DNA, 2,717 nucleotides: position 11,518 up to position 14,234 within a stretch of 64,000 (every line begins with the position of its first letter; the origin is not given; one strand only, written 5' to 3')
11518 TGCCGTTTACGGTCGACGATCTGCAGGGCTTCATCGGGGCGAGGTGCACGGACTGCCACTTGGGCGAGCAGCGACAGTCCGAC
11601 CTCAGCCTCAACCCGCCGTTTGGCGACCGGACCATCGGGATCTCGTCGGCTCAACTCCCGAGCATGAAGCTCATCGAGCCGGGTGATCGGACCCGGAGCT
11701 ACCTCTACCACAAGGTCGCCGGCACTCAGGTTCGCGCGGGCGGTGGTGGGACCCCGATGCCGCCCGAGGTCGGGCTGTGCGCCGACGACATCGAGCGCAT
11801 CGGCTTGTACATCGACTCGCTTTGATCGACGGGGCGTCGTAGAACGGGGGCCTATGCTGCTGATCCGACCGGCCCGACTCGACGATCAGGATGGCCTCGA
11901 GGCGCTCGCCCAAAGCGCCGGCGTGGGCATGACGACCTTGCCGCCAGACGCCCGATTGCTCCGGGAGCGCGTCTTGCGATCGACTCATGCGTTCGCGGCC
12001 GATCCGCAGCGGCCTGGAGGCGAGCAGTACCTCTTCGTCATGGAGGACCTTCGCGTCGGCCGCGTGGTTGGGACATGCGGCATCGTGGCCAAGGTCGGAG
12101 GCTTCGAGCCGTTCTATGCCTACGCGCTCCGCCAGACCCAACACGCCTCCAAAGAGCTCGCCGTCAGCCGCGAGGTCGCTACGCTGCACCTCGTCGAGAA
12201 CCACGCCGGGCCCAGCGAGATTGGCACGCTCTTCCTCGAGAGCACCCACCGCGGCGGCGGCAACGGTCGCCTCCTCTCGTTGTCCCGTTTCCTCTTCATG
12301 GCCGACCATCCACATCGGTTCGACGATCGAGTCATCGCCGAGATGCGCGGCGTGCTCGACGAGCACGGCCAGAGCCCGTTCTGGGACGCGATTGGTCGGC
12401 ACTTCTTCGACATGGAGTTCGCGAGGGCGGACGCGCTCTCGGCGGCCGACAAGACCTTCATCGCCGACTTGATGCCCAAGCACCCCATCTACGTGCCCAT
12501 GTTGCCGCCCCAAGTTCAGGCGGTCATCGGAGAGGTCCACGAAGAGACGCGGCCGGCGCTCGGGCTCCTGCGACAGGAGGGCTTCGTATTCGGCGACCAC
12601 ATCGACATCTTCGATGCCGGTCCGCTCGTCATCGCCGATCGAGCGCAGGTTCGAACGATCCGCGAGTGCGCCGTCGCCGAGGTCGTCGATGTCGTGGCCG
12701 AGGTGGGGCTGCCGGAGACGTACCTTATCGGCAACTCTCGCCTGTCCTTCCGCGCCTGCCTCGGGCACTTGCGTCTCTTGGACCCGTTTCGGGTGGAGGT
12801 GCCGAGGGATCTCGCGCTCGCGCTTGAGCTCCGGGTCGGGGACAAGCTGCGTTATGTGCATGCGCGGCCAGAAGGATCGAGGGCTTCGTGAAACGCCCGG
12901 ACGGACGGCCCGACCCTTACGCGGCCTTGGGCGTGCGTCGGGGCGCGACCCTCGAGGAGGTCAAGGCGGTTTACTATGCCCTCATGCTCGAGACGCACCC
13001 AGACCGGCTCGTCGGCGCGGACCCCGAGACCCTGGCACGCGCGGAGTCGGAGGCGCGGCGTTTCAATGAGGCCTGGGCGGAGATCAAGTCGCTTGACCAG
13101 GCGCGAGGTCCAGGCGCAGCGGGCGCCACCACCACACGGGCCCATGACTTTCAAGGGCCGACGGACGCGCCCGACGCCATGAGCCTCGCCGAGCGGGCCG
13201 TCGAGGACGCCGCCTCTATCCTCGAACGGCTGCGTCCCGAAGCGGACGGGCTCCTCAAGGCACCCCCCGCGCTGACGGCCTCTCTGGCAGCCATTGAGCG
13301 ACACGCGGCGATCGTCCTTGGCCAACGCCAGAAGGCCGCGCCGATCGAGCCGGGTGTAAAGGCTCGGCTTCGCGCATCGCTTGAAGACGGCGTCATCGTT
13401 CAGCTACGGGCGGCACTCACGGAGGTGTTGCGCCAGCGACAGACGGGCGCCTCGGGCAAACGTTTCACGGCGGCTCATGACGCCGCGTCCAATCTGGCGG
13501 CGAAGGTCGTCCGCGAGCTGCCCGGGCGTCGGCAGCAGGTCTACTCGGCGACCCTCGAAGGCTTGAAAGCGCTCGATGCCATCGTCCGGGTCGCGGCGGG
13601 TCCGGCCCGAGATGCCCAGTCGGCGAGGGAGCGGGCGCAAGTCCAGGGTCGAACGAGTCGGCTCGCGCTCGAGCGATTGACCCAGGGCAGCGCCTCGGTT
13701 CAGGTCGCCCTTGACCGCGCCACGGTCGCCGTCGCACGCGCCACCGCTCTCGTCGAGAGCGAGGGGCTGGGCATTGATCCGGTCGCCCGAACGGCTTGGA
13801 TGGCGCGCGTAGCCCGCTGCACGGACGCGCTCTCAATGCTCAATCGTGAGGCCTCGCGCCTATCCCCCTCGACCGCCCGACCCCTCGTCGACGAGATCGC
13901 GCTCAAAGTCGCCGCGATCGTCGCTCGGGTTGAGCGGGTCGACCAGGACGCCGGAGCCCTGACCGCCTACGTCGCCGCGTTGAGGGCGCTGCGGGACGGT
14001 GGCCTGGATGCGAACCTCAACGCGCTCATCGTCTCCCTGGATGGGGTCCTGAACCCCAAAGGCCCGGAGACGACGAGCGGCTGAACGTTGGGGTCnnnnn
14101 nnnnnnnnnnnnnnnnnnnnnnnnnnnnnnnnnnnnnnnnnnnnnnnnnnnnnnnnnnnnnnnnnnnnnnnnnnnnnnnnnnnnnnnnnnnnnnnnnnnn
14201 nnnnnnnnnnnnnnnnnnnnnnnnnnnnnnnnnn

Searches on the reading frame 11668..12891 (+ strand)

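Call 39: search_protein_families(library=pfam, proteins=[window:11668-12891:+], max_evalue=0.0001)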
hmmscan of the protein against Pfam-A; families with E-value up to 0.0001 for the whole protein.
window:11668-12891:+ (407 aa): 1 family
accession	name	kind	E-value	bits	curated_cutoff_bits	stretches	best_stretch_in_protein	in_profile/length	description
PF04958.18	AstA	-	1.4e-126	422.2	29.4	1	63-397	1-336/337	Arginine N-succinyltransferase beta subunit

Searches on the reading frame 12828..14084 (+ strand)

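Call 39: search_protein_families(library=pfam, proteins=[window:12828-14084:+], max_evalue=0.0001)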
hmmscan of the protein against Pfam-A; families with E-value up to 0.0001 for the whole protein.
window:12828-14084:+ (418 aa): 1 family
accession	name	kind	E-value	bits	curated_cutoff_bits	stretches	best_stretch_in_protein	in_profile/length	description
PF00226.36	DnaJ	-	2.7e-07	31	27.8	1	29-61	1-33/63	DnaJ domain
